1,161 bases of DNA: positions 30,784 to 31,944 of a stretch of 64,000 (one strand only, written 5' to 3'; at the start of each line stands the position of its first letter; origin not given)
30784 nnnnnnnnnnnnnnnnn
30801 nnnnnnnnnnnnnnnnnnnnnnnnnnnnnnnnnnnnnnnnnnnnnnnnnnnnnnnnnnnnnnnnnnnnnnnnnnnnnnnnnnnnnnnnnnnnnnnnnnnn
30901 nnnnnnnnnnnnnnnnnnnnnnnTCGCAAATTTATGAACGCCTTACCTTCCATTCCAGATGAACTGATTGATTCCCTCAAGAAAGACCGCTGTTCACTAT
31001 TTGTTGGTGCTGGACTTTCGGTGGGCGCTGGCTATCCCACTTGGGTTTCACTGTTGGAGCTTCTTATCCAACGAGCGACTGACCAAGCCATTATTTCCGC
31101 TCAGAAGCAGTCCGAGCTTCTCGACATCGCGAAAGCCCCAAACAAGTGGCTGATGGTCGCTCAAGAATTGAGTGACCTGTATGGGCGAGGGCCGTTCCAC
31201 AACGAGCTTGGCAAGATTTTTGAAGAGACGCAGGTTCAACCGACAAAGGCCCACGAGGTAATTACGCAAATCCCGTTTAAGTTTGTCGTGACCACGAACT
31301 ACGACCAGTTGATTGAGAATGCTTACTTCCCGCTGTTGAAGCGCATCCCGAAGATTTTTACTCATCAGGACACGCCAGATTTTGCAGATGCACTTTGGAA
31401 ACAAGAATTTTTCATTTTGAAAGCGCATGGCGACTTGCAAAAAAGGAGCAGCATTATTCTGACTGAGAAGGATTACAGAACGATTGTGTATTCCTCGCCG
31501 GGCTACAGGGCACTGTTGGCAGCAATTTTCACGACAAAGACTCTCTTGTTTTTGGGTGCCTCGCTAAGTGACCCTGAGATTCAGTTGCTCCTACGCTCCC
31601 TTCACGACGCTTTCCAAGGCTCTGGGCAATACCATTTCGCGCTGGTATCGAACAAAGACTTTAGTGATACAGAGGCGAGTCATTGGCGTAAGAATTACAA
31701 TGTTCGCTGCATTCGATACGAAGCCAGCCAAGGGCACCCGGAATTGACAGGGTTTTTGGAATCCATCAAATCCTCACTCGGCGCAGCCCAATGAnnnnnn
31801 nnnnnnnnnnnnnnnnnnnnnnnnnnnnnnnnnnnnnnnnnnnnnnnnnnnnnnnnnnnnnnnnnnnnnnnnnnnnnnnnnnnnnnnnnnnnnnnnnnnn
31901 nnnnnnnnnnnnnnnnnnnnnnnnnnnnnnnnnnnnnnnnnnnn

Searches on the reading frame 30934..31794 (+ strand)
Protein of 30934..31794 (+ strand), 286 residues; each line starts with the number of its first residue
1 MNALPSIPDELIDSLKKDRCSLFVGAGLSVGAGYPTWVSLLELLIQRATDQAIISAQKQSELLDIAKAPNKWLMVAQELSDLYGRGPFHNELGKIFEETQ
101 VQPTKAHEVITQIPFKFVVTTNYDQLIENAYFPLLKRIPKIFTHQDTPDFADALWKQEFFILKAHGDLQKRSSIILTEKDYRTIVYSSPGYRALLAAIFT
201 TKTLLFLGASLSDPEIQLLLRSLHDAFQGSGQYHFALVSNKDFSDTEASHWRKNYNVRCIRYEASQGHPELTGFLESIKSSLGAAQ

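Call 8: search_protein_families(library=pfam, proteins=[window:30934-31794:+], max_evalue=0.01)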
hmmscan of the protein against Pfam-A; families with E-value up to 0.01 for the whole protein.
window:30934-31794:+ (286 aa): 2 families
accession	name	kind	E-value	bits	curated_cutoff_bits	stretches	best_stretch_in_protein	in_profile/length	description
PF13289.12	SIR2_2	-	3.3e-30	105.5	24.5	1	117-260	2-141/141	SIR2-like domain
PF02146.23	SIR2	-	0.0045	17.4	24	0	25-112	1-84/180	Sir2 family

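Call 32: search_protein_families(library=padloc, proteins=[window:30934-31794:+], max_evalue=0.001)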
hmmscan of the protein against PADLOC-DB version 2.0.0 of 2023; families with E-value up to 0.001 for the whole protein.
window:30934-31794:+ (286 aa): 17 families
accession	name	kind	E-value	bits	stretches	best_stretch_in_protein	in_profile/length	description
PDLC00407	ThsA1|ThsA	-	4.2e-37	125.9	1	10-249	12-234/478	STALD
PDLC00409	ThsA1|ThsA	-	1.6e-27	94.4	1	10-238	13-224/242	STALD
PDLC03856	LmuA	-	9.4e-26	88.9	1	11-266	8-255/433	-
PDLC04166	Dsr1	-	7.4e-20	68.3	1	3-239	8-236/1227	-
PDLC04968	PDC-S25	-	1.2e-18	65.4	1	18-228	23-246/517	-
PDLC02184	Dsr2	-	6.6e-13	45.6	1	10-183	15-181/1222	-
PDLC04967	PDC-S25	-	2.6e-12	44.5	1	87-223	114-251/528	-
PDLC05061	PDC-S65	-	3e-11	41.3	1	97-170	117-193/592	-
PDLC05060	PDC-S65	-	1.4e-06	25.5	1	100-200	28-127/503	-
PDLC04167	Dsr1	-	4.3e-06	22.7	1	5-270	8-277/1248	-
PDLC02419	Aga_SIR2-PNTD1-PNTD2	-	1.7e-05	21.7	1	115-172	120-178/558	Class I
PDLC04082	SIR2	-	2e-05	21.7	0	118-143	131-156/345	-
PDLC00412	ThsA1|ThsA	-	2.9e-05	21.3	1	190-256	9-74/314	STALD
PDLC02401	Aga_SIR2-PNTD1-PNTD2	-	3.3e-05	20.9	1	113-172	91-151/524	Class I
PDLC02420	Aga_SIR2-PNTD1-PNTD2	-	3.7e-05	20.1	0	109-235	126-244/1010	Class I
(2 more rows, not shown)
